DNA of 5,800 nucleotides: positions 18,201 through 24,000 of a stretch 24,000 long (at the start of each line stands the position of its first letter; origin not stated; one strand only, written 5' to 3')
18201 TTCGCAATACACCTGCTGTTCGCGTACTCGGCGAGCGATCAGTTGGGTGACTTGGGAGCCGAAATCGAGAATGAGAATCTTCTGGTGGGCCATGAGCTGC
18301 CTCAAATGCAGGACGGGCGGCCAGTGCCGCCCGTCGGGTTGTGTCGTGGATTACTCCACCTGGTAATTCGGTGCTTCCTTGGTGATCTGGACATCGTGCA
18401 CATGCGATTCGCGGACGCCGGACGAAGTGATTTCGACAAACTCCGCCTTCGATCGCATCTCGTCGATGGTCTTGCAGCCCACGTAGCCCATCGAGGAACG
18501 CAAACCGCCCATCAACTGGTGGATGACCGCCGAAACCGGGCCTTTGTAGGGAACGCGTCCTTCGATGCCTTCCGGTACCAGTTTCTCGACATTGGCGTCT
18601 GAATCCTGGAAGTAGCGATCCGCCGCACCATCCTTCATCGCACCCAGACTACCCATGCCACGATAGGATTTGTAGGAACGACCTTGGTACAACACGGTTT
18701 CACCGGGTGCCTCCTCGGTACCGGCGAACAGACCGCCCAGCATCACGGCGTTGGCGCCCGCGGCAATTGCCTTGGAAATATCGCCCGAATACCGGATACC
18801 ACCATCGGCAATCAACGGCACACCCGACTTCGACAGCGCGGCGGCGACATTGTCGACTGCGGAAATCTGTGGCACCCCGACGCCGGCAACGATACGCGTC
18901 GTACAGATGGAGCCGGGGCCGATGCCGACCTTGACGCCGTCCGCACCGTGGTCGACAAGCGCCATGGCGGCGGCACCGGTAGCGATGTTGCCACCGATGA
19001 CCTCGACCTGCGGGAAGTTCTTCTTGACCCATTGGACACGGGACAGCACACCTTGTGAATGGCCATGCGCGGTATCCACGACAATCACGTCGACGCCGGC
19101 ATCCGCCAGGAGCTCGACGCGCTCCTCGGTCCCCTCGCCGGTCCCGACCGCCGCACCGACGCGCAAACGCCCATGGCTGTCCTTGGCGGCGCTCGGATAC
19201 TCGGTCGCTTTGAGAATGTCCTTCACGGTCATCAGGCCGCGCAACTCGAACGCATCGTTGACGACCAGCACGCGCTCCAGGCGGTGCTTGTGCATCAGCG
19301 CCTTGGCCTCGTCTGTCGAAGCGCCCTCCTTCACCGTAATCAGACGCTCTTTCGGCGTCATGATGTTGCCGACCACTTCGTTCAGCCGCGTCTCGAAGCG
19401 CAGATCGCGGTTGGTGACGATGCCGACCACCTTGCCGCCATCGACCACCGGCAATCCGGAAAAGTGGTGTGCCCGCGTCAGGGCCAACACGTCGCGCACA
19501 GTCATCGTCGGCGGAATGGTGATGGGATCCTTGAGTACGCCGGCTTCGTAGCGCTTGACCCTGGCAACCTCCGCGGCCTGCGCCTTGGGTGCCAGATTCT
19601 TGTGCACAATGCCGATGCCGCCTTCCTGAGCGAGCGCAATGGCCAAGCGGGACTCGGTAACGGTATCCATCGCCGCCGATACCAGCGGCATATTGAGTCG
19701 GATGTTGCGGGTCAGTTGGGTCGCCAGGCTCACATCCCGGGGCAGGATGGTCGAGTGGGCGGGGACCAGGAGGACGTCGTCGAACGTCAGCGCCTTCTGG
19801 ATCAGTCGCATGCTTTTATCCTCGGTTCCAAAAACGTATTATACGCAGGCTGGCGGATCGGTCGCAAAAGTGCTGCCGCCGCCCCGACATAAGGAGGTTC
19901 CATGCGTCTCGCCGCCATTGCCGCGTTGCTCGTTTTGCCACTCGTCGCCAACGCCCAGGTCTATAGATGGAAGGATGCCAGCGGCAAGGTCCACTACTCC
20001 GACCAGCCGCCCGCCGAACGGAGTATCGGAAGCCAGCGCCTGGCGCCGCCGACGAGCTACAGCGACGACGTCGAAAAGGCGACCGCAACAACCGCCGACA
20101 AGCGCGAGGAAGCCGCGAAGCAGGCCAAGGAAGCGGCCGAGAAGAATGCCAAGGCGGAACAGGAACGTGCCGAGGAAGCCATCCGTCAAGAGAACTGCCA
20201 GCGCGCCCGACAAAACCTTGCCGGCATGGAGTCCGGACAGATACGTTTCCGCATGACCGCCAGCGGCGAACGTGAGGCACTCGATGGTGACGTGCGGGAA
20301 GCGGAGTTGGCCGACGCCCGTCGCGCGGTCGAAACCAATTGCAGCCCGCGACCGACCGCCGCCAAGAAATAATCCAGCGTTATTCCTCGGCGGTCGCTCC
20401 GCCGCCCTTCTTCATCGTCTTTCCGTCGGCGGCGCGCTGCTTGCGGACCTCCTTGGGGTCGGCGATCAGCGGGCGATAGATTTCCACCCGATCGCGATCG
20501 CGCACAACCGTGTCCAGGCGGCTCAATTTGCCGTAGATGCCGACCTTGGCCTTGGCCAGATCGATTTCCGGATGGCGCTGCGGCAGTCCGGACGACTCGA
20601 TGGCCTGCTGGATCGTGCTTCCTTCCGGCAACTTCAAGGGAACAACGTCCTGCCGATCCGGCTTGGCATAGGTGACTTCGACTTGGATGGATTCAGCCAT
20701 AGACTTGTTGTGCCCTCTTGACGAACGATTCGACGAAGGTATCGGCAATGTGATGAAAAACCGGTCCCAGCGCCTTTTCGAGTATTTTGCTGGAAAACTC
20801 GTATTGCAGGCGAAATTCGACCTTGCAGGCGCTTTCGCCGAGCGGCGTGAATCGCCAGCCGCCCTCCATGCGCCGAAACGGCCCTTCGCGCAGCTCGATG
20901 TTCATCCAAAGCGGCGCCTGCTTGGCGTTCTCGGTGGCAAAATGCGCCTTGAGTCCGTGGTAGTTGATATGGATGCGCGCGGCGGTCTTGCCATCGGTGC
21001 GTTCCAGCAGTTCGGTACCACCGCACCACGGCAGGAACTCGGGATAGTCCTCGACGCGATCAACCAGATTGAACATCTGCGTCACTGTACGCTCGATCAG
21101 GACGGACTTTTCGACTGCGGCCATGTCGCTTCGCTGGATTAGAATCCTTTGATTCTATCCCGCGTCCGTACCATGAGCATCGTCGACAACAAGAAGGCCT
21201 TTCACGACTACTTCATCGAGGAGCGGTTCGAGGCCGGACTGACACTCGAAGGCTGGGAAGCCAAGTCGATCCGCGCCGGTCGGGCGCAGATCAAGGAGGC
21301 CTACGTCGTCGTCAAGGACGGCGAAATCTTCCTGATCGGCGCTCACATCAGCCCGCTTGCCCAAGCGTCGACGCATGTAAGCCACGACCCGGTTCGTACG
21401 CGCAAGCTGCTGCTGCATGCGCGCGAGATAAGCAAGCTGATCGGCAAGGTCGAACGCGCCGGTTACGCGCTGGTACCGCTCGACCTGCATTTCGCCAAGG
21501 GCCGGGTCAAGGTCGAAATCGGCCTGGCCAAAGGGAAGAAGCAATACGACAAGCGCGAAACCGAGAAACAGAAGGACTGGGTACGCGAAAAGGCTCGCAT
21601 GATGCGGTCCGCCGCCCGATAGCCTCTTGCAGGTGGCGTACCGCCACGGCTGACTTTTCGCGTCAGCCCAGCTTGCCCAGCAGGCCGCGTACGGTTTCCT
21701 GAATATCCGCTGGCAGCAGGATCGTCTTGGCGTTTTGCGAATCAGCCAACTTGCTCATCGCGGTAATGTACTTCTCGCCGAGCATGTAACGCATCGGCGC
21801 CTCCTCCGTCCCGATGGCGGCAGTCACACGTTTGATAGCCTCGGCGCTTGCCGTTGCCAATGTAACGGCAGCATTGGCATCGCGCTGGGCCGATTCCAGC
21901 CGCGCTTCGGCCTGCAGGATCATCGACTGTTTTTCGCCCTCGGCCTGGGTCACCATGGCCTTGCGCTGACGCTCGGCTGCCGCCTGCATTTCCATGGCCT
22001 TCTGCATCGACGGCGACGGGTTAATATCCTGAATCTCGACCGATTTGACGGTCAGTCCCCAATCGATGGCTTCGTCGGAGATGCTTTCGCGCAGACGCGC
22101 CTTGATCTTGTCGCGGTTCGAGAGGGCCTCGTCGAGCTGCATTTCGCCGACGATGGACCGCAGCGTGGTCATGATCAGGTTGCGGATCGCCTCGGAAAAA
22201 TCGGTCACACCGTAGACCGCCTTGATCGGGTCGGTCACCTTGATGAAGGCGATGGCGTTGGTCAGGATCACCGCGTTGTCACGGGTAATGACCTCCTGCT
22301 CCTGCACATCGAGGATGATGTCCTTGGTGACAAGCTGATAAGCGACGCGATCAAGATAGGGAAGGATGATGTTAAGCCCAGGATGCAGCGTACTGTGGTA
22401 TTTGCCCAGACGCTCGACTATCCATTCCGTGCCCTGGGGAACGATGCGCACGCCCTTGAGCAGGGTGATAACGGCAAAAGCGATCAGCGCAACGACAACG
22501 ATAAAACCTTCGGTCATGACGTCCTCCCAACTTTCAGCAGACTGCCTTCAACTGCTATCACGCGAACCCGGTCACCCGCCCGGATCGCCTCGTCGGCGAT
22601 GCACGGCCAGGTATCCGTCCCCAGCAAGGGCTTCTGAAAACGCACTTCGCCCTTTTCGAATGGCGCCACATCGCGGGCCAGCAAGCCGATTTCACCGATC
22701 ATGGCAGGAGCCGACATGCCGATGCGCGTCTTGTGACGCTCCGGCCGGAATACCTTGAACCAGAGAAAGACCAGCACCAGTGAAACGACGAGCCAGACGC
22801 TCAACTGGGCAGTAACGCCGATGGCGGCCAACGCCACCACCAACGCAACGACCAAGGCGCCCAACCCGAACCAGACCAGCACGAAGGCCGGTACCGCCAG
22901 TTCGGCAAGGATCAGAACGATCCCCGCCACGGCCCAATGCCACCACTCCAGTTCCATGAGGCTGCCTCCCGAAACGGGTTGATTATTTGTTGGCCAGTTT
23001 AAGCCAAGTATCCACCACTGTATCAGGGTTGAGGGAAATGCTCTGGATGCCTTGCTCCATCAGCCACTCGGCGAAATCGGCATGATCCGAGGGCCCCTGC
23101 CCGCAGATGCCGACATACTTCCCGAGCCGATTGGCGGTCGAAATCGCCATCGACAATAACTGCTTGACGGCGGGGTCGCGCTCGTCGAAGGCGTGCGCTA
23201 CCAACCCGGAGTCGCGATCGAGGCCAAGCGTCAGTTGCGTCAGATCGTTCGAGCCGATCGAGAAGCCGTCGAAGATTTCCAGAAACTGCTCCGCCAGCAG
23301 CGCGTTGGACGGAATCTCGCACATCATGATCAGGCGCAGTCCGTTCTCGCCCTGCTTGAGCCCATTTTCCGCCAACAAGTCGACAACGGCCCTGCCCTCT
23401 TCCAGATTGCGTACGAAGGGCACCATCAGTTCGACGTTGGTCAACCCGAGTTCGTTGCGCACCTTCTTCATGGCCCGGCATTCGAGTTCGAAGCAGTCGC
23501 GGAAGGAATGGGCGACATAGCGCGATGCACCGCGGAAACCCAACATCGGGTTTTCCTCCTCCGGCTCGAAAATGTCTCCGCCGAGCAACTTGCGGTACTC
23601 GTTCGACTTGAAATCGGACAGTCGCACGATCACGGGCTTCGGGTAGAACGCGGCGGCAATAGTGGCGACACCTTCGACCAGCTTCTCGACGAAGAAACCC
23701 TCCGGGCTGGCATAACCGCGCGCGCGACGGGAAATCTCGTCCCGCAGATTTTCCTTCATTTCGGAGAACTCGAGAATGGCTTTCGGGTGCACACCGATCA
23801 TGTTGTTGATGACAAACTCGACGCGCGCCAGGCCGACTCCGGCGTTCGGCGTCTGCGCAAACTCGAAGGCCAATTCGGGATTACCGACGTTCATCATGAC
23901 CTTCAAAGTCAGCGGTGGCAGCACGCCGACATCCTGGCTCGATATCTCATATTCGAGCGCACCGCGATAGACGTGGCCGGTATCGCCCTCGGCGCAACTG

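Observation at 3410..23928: Dispersed ~24-nt element CGGCGT-RY-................: six copies on both strands, in coding and intergenic DNA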

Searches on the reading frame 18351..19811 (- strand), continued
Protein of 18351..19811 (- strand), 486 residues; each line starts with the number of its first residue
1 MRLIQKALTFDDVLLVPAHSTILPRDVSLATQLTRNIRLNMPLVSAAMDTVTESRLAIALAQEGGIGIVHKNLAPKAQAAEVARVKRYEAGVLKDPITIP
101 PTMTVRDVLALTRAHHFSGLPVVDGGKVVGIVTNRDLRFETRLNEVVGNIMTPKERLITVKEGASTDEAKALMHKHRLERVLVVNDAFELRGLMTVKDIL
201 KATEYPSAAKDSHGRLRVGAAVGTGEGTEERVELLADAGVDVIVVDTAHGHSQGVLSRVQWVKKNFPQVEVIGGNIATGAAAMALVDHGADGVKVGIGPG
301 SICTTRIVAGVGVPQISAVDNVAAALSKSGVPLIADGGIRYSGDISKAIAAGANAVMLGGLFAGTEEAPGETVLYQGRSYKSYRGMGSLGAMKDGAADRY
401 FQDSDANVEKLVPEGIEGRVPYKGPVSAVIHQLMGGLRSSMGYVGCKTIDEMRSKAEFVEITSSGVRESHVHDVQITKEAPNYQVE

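Call 63: find_encoding_contigs(protein=P0027, flank=10000, max_places=3)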
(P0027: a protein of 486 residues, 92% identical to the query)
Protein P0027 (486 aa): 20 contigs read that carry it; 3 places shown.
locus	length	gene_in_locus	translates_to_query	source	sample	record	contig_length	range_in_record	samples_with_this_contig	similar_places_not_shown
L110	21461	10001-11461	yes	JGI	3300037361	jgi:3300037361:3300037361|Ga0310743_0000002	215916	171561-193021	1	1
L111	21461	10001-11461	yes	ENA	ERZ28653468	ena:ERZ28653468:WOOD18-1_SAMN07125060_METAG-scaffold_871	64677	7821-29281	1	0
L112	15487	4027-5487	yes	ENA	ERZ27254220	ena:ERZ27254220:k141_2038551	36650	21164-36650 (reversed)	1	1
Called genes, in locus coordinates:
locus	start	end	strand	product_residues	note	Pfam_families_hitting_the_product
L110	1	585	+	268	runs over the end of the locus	PF22435:MRM3-like_sub_bind, PF00588:SpoU_methylase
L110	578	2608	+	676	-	PF07715:Plug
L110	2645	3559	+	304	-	-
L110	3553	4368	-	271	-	PF03618:Kinase-PPPase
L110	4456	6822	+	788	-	PF01326:PPDK_N, PF00391:PEP-utilizers, PF02896:PEP-utilizers_C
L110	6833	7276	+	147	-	PF01957:NfeD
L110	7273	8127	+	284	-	PF01145:Band_7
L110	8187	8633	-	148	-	PF01668:SmpB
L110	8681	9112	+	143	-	PF10604:Polyketide_cyc2, PF03364:Polyketide_cyc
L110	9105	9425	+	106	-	PF03658:Ub-RnfH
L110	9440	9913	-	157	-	PF13511:DUF4124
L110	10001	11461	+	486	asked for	PF00478:IMPDH, PF00571:CBS, PF01070:FMN_dh (weak), PF03060:NMO (weak)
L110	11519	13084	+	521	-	PF00117:GATase, PF07722:Peptidase_C26, PF02540:NAD_synthase, PF03054:tRNA_Me_trans (faint), PF00958:GMP_synt_C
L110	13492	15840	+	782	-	PF22548:AEP-TOTE, PF01896:DNA_primase_S, PF00270:DEAD, PF04851:ResIII, PF00271:Helicase_C (weak)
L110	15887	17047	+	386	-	-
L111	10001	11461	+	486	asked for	PF00478:IMPDH, PF00571:CBS, PF01070:FMN_dh (weak), PF03060:NMO (weak)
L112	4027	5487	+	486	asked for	PF00478:IMPDH, PF00571:CBS, PF01070:FMN_dh (weak), PF03060:NMO (weak)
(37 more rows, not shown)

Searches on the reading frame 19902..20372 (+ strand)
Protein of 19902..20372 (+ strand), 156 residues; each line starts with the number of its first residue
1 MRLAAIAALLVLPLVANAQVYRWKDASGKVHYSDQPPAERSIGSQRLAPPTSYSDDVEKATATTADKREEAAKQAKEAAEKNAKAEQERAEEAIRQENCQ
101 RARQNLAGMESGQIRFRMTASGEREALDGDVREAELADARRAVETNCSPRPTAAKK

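Call 8: search_protein_families(library=pfam, proteins=[window:19902-20372:+])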
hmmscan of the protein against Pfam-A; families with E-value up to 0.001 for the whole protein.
window:19902-20372:+ (156 aa): 1 family
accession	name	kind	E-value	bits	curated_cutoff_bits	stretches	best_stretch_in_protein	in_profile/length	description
PF13511.11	DUF4124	-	3.3e-15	56.5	22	1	7-71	1-54/56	Domain of unknown function (DUF4124)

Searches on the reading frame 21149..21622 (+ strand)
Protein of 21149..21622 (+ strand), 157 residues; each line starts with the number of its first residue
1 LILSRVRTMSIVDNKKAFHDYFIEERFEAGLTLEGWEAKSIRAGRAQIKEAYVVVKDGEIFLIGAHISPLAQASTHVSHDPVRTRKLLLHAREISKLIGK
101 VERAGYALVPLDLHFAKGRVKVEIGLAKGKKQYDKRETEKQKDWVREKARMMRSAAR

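Call 8: search_protein_families(library=pfam, proteins=[window:21149-21622:+])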
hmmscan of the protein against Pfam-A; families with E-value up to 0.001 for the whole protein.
window:21149-21622:+ (157 aa): 1 family
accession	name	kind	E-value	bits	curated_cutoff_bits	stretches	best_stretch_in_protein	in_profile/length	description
PF01668.23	SmpB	-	1.6e-59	200.4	27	1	11-153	1-142/143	SmpB protein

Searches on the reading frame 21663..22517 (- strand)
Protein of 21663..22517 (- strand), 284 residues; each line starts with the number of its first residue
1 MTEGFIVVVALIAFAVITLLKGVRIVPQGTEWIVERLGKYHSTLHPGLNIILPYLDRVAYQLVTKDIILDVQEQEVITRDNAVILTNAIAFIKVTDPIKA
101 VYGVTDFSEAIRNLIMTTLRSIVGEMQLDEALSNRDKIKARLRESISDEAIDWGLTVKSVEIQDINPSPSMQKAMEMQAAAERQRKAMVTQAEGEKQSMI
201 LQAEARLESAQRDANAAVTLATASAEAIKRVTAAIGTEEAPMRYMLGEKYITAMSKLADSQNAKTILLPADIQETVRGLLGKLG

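Call 8: search_protein_families(library=pfam, proteins=[window:21663-22517:-])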
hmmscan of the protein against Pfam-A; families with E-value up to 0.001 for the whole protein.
window:21663-22517:- (284 aa): 2 families
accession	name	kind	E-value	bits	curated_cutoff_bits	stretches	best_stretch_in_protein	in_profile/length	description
PF01145.31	Band_7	-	2.6e-37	129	23.6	1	25-196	2-176/176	SPFH domain / Band 7 family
PF13421.11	Band_7_1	-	3.8e-05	23.8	24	1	101-180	127-208/211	SPFH domain-Band 7 family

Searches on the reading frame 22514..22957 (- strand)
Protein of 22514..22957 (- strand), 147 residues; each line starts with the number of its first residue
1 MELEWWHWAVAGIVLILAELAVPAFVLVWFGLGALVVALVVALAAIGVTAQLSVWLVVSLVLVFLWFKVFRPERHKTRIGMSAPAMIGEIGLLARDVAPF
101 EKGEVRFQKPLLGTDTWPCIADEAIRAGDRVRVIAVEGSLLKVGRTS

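Call 8: search_protein_families(library=pfam, proteins=[window:22514-22957:-])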
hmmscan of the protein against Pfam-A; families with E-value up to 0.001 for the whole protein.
window:22514-22957:- (147 aa): 1 family
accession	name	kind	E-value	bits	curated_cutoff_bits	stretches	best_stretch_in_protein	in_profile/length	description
PF01957.25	NfeD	-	3.3e-07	30.9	29.1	1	85-143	3-55/57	NfeD-like C-terminal, partner-binding domain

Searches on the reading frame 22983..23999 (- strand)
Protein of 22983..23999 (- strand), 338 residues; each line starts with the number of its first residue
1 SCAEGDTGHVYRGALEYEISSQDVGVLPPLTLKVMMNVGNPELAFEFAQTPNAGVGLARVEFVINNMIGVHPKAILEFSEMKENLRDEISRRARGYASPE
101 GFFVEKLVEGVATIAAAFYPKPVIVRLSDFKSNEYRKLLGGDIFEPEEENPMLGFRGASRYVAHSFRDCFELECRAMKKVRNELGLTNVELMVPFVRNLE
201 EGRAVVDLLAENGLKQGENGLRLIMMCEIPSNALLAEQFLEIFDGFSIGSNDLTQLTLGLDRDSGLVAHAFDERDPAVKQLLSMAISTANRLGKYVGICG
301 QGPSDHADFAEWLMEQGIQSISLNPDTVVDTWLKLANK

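Call 8: search_protein_families(library=pfam, proteins=[window:22983-23999:-])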
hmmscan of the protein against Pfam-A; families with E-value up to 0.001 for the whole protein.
window:22983-23999:- (338 aa): 1 family
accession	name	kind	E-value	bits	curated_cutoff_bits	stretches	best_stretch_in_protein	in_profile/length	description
PF02896.24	PEP-utilizers_C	-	1e-62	212.4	22.8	1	31-334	19-287/293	PEP-utilising enzyme, PEP-binding domain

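Call 52: search_solved_structures(query=window:22986-23999:-, show_alignments=2, max_evalue=1e-10)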
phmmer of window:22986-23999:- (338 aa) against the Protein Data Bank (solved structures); distinct sequences matched with E-value up to 1e-10: 23.
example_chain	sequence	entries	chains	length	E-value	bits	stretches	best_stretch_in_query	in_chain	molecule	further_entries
2ols_A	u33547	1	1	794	5.3e-158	528.7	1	1-337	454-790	Phosphoenolpyruvate synthase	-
9dae_A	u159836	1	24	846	1.9e-82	280.4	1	26-332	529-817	Phosphoenolpyruvate synthase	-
8a8e_A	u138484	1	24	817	3.2e-45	158.1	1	32-328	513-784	Phosphoenolpyruvate synthase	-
6vbj_A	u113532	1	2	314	3e-23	85.8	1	120-325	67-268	Phosphoenolpyruvate-protein phosphotransferase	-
2wqd_A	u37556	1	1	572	8.9e-21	77.7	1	113-327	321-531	PHOSPHOENOLPYRUVATE-PROTEIN PHOSPHOTRANSFERASE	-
2bg5_A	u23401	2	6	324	1.8e-20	76.7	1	121-325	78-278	PHOSPHOENOLPYRUVATE-PROTEIN KINASE | PHOSPHOENOLPYRUVATE-PROTEIN KINASE (PTS SYSTEM EI COMPONENT IN BACTERIA)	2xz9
2xz7_A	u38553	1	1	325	1.8e-20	76.7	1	121-325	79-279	PHOSPHOENOLPYRUVATE-PROTEIN KINASE (PTS SYSTEM EI COMPONENT IN BACTERIA)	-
2hro_A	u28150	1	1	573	1.6e-19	73.6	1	109-327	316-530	Phosphoenolpyruvate-protein phosphotransferase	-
6vu0_A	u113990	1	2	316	2.8e-19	72.8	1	114-323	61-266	PEP-protein phosphotransferase system enzyme I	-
2kx9_A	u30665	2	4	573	1.3e-18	70.7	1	114-323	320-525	Phosphoenolpyruvate-protein phosphotransferase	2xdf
2l5h_A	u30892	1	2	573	1.3e-18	70.7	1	114-323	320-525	Phosphoenolpyruvate-protein phosphotransferase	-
2hwg_A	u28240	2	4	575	1.3e-18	70.7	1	114-323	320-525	Phosphoenolpyruvate-protein phosphotransferase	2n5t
6v9k_A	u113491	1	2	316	4.6e-16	62.2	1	114-323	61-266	Phosphoenolpyruvate-protein phosphotransferase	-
1dik_A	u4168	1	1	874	1.1e-14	57.7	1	4-328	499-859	PYRUVATE PHOSPHATE DIKINASE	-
2dik_A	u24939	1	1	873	1.1e-14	57.7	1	4-328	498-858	PROTEIN (PYRUVATE PHOSPHATE DIKINASE)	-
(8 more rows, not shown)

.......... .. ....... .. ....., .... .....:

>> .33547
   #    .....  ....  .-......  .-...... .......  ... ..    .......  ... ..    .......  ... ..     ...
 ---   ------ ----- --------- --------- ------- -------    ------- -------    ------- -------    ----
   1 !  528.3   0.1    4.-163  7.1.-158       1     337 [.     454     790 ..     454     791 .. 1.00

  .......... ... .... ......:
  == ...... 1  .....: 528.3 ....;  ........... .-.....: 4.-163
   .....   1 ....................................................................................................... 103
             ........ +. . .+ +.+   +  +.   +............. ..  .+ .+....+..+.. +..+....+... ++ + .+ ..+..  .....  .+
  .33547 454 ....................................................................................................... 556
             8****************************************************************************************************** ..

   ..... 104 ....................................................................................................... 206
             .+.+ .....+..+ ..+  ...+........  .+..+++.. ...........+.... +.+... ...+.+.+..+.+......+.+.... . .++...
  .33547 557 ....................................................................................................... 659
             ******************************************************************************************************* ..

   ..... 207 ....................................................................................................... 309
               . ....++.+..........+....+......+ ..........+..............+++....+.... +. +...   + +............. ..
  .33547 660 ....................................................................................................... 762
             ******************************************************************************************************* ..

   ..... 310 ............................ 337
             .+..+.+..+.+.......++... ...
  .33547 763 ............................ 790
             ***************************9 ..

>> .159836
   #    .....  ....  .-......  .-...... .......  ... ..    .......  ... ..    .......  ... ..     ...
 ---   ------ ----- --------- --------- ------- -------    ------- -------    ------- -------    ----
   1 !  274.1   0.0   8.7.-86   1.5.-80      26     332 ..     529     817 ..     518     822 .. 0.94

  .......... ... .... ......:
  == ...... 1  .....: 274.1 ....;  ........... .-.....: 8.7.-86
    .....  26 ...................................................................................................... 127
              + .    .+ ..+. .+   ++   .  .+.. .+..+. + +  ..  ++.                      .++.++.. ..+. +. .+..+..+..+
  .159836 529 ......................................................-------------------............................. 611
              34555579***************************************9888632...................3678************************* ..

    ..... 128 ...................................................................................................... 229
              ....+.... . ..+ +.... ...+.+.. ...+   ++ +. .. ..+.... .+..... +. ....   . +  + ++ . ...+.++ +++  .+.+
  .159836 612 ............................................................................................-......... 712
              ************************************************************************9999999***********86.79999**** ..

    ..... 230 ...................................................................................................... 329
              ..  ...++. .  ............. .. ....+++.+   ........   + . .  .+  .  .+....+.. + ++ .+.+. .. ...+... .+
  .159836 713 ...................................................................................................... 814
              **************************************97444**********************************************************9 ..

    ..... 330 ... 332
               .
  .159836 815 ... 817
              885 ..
